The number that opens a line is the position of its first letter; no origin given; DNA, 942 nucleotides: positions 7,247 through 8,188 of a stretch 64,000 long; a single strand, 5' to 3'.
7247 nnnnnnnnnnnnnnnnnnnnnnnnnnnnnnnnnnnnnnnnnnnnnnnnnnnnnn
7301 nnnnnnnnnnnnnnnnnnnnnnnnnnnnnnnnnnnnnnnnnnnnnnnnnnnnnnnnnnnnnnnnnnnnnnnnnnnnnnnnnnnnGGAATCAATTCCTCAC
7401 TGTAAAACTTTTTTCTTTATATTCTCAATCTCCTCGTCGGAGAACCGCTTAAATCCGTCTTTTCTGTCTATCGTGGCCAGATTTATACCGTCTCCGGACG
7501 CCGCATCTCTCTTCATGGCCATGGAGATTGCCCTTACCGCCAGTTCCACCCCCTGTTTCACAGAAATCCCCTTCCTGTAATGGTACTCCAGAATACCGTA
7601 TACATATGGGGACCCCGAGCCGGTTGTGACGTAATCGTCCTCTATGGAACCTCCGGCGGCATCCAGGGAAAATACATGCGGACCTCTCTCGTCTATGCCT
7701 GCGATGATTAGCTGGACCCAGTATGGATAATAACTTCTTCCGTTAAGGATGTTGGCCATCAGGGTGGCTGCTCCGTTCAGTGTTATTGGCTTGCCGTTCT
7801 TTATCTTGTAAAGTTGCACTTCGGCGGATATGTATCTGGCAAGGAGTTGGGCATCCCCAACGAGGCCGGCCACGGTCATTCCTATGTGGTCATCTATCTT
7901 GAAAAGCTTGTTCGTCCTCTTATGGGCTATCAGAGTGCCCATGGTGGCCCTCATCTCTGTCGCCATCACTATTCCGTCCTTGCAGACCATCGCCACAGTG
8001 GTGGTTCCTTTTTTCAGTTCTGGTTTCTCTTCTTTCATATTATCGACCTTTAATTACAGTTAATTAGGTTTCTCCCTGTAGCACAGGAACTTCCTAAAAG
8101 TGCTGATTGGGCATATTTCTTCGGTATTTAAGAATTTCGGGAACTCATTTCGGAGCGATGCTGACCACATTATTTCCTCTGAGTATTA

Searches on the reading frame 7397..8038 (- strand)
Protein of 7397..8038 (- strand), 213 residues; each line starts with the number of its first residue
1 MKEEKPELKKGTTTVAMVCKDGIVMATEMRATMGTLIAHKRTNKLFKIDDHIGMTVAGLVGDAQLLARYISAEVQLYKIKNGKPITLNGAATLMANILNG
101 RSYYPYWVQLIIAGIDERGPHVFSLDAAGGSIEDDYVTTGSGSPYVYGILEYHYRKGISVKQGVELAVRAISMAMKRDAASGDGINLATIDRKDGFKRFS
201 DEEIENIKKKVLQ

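Call 86: search_protein_families(library=pfam, proteins=[window:7397-8038:-], max_evalue=0.00001)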
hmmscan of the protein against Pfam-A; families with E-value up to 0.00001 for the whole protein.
window:7397-8038:- (213 aa): 1 family
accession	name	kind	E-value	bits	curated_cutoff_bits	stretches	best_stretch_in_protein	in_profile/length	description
PF00227.31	Proteasome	-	2e-59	200.9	22.4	1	9-190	2-189/189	Proteasome subunit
